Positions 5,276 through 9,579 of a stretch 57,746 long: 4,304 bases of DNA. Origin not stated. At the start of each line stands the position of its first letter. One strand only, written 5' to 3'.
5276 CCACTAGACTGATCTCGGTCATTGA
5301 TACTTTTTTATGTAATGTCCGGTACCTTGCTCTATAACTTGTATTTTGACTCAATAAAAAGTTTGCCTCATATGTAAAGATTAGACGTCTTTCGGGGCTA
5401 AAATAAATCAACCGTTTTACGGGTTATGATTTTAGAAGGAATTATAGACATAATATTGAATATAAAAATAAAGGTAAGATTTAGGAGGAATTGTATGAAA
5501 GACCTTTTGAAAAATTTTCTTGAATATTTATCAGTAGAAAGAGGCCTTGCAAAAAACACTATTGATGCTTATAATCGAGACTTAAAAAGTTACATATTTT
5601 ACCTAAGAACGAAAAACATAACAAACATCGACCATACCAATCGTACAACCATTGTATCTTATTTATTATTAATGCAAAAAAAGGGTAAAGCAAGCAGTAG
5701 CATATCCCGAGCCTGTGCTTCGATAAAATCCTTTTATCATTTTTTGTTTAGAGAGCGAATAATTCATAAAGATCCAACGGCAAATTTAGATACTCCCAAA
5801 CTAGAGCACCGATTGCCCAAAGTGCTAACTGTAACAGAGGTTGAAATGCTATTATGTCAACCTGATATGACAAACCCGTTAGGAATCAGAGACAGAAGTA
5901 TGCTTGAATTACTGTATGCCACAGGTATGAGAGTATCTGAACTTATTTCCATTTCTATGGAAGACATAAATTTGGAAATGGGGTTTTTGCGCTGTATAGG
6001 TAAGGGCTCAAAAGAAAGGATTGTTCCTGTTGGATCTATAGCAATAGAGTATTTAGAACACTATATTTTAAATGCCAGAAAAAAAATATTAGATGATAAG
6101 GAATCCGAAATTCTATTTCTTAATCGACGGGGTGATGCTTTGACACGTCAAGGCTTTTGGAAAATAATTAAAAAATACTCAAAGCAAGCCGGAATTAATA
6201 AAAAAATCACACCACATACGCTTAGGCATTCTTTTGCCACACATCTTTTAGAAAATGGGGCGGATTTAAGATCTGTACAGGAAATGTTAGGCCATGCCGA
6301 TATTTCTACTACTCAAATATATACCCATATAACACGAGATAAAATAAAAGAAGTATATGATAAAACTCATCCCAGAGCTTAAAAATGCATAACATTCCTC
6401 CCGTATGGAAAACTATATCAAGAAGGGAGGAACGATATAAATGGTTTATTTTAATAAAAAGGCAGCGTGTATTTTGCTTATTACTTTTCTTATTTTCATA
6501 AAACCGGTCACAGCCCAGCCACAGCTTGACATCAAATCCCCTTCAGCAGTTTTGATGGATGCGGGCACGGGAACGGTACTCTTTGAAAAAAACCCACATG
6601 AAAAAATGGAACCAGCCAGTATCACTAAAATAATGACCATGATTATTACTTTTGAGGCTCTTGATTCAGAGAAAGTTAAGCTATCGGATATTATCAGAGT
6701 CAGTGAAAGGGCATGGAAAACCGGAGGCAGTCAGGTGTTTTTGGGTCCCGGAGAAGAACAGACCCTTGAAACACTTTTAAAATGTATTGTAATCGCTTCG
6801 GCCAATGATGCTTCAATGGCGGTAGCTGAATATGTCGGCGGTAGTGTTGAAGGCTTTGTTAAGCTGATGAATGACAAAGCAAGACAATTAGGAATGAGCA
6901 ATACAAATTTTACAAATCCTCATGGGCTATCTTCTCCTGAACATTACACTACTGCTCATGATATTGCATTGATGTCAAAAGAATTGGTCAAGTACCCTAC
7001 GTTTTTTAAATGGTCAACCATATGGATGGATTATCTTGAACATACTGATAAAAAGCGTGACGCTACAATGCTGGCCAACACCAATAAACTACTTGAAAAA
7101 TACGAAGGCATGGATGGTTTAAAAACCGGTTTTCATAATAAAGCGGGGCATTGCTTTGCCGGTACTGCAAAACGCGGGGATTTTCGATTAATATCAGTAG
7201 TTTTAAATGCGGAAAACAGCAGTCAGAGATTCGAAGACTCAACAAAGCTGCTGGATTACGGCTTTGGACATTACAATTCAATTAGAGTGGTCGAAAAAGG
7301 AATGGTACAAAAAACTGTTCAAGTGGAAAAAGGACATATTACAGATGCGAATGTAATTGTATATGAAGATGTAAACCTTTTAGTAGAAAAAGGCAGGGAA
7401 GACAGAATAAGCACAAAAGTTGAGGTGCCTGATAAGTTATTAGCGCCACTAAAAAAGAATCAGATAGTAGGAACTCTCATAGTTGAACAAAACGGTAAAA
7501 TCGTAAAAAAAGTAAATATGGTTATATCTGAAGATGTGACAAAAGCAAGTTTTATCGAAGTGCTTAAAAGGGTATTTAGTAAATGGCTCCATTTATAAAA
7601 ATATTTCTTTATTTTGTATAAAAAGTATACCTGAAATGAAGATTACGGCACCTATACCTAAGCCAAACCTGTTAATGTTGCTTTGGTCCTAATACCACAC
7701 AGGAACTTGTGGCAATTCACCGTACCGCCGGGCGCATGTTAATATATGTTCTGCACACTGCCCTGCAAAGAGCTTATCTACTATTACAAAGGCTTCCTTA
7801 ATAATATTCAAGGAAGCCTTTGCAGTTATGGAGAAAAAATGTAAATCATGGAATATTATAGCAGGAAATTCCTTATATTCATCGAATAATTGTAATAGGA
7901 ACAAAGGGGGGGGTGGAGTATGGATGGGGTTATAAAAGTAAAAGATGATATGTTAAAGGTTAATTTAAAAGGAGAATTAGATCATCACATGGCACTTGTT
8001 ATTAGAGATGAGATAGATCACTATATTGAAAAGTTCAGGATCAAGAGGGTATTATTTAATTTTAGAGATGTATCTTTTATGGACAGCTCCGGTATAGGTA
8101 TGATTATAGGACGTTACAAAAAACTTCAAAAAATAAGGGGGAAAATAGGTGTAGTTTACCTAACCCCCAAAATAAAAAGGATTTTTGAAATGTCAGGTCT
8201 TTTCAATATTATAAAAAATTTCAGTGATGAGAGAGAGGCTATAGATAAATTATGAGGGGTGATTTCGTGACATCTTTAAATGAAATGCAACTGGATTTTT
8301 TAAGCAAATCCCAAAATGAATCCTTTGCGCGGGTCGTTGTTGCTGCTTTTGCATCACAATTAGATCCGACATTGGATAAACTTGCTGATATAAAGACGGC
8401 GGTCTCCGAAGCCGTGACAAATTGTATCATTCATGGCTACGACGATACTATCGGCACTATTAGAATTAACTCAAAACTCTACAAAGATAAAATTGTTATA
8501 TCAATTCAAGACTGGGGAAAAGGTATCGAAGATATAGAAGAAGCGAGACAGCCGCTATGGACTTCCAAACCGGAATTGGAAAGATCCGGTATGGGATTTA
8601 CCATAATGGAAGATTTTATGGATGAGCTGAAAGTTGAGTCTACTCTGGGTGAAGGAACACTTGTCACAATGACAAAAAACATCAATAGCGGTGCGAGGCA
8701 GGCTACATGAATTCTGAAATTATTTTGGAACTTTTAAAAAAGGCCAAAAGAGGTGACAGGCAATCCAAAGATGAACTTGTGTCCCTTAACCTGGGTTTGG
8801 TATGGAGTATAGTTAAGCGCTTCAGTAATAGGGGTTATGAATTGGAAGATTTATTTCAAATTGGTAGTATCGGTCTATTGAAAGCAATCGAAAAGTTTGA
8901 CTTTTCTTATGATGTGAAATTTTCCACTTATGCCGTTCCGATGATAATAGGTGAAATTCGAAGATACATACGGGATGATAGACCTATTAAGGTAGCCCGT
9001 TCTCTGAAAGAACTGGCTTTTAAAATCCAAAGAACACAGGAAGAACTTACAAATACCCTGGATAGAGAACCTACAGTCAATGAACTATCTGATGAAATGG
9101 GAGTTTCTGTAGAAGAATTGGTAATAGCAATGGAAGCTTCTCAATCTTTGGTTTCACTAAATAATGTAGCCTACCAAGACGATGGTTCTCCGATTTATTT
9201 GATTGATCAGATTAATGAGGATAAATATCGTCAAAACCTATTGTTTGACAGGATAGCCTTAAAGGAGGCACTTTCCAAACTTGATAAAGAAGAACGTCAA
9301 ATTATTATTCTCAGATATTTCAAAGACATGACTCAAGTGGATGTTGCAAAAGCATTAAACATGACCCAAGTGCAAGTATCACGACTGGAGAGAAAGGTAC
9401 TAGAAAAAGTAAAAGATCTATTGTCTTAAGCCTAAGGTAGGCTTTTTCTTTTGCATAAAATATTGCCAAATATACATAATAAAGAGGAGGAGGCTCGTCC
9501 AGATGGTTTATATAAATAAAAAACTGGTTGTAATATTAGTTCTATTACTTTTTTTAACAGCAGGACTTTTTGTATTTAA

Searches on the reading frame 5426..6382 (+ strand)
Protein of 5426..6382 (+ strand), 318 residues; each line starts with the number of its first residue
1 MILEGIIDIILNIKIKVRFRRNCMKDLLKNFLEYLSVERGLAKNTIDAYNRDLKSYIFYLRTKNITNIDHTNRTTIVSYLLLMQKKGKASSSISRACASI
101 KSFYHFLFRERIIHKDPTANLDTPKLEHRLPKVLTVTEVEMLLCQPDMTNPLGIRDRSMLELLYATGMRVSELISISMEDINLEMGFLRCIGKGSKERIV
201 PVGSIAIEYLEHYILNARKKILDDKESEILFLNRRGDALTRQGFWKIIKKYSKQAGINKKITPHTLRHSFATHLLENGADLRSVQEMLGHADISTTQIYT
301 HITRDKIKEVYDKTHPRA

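Call 69: search_protein_families(library=ncbifam, proteins=[window:5426-6382:+], max_evalue=1e-10)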
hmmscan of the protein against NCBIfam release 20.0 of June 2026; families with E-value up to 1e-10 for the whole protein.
window:5426-6382:+ (318 aa): 11 families
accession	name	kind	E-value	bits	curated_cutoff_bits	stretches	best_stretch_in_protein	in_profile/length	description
TIGR02225.1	recomb_XerD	equivalog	4e-121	403.8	329.6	1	30-318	2-290/290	site-specific tyrosine recombinase XerD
NF001399.0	PRK00283.1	subfamily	2.1e-118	395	279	1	24-318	5-299/300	tyrosine recombinase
TIGR02224.1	recomb_XerC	equivalog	4.9e-99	331.4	335.15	1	30-318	2-293/295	tyrosine recombinase XerC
NF040815.2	recomb_XerA_Arch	equivalog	2.1e-75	253.7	220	1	30-311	2-263/263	site-specific tyrosine recombinase/integron integrase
NF002331.0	PRK01287.1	subfamily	2.6e-69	233.9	371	1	16-316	18-326/365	site-specific tyrosine recombinase XerC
TIGR02249.1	integrase_gron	subfamily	2.1e-47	162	265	2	237-307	235-305/315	integron integrase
NF003462.0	PRK05084.1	equivalog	5.3e-41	140.5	267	1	155-314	196-356/360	tyrosine recombinase XerS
NF011946.0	PRK15417.1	equivalog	5.7e-31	107.9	435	1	239-304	252-317/337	integron integrase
NF007370.0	PRK09870.1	subfamily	1.6e-23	83.4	221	1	132-317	11-194/200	tyrosine-type DNA invertase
NF007371.0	PRK09871.1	subfamily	1.1e-22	80.6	222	1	133-312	6-184/198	tyrosine-type DNA invertase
NF002685.0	PRK02436.1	equivalog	1.2e-12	48.2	178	1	28-297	5-241/245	site-specific tyrosine recombinase XerD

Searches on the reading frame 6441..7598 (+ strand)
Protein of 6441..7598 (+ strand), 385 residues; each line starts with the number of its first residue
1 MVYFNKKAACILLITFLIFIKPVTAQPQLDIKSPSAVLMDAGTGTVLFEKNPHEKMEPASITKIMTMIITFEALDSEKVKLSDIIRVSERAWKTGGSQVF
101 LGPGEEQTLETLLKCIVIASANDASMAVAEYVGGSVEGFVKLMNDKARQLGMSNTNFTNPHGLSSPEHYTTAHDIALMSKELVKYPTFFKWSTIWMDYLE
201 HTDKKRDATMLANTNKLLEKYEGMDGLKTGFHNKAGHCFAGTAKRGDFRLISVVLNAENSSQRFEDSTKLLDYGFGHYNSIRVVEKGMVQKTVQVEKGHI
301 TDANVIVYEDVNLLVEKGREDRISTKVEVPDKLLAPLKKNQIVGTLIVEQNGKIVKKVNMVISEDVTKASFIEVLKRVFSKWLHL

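Call 69: search_protein_families(library=ncbifam, proteins=[window:6441-7598:+], max_evalue=1e-10)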
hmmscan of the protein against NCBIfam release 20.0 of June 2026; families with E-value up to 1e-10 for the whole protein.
window:6441-7598:+ (385 aa): 7 families
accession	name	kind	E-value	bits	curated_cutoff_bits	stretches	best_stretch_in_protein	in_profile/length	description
NF007445.0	PRK10001.1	equivalog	4.9e-65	219.9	765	1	21-374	29-382/400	serine-type D-Ala-D-Ala carboxypeptidase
NF008489.0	PRK11397.1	equivalog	7.9e-59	199.3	610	1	25-377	30-383/389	serine-type D-Ala-D-Ala carboxypeptidase DacD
NF008059.0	PRK10793.1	equivalog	1.1e-58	198.9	694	1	25-383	40-402/403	D-alanyl-D-alanine carboxypeptidase DacA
NF038273.1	strep_PBP3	exception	8.2e-57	193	490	1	6-381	1-405/407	D-alanyl-D-alanine carboxypeptidase PBP3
NF038258.2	PBP4_Staph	exception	1.9e-42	145.5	500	1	33-289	40-317/366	penicillin-binding protein PBP4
NF008668.0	PRK11669.1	equivalog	5.5e-32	111.1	294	1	25-270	35-276/316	D-alanyl-D-alanine endopeptidase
NF000471.1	vanY_of_D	exception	2.4e-20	73.1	625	1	28-272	94-349/354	transpeptidase-like D-Ala-D-Ala carboxypeptidase VanY-D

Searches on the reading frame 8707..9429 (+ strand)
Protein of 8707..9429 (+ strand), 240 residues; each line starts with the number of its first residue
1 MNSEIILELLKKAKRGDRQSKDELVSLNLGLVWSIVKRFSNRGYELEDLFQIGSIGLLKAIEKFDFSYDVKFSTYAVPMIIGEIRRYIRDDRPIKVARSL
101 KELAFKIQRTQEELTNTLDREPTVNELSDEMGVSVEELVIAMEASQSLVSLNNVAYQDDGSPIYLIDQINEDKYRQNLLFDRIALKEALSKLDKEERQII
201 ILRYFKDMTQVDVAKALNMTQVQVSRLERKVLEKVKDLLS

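Call 69: search_protein_families(library=ncbifam, proteins=[window:8707-9429:+], max_evalue=1e-10)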
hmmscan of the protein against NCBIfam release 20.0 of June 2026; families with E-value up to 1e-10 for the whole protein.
window:8707-9429:+ (240 aa): 42 families (the best 25 are shown)
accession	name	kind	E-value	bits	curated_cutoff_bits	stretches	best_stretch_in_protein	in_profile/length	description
NF004052.0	PRK05572.1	subfamily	4.3e-104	347.5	311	1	4-239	17-250/252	SigF/SigG family RNA polymerase sporulation sigma factor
TIGR02885.1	spore_sigF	equivalog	3.7e-101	337.8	321.45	1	9-237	1-229/231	RNA polymerase sporulation sigma factor SigF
TIGR02980.1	SigBFG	subfamily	5.5e-82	274.8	234.35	1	18-238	2-225/227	SigB/SigF/SigG family RNA polymerase sigma factor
NF006071.0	PRK08215.1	equivalog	9.8e-82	274.4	372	1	5-237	23-255/258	RNA polymerase sporulation sigma factor SigG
TIGR02850.1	spore_sigG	equivalog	3.8e-77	259.2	457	1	6-236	21-251/254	RNA polymerase sporulation sigma factor SigG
TIGR02941.1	Sigma_B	equivalog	4.2e-49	167.3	315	1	11-237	23-251/255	RNA polymerase sigma factor SigB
NF005514.0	PRK07122.1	subfamily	9.4e-46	156.1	372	1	12-239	33-263/264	RNA polymerase sigma factor SigF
NF005644.0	PRK07408.1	subfamily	5.9e-45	153.9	261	1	8-239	15-253/258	RNA polymerase sigma factor SigF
TIGR02393.1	RpoD_Cterm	equivalog_domain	2.5e-37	128.8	354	1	21-237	2-226/238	RNA polymerase sigma factor RpoD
TIGR02997.1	Sig70-cyanoRpoD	subfamily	1.6e-35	122.8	384.5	1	11-235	66-297/298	RNA polymerase sigma factor, RpoD/SigA family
TIGR02479.1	FliA_WhiG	subfamily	8.2e-34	117.3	189.6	1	42-239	22-223/224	FliA/WhiG family RNA polymerase sigma factor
TIGR02937.1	sigma70-ECF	superfamily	1e-33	116.3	42.9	1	22-238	4-164/165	sigma-70 family RNA polymerase sigma factor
NF041931.2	MzaA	equivalog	1.3e-33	116.9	800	1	14-236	470-702/726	MZA anti-phage system associated sigma-70 family RNA polymerase sigma factor MzaA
NF005920.0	PRK07921.1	subfamily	5.3e-33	114.4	464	1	13-236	84-315/328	RNA polymerase sigma factor SigB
NF006666.0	PRK09210.1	equivalog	9.3e-32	110.7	572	1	7-236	120-357/370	RNA polymerase sigma factor RpoD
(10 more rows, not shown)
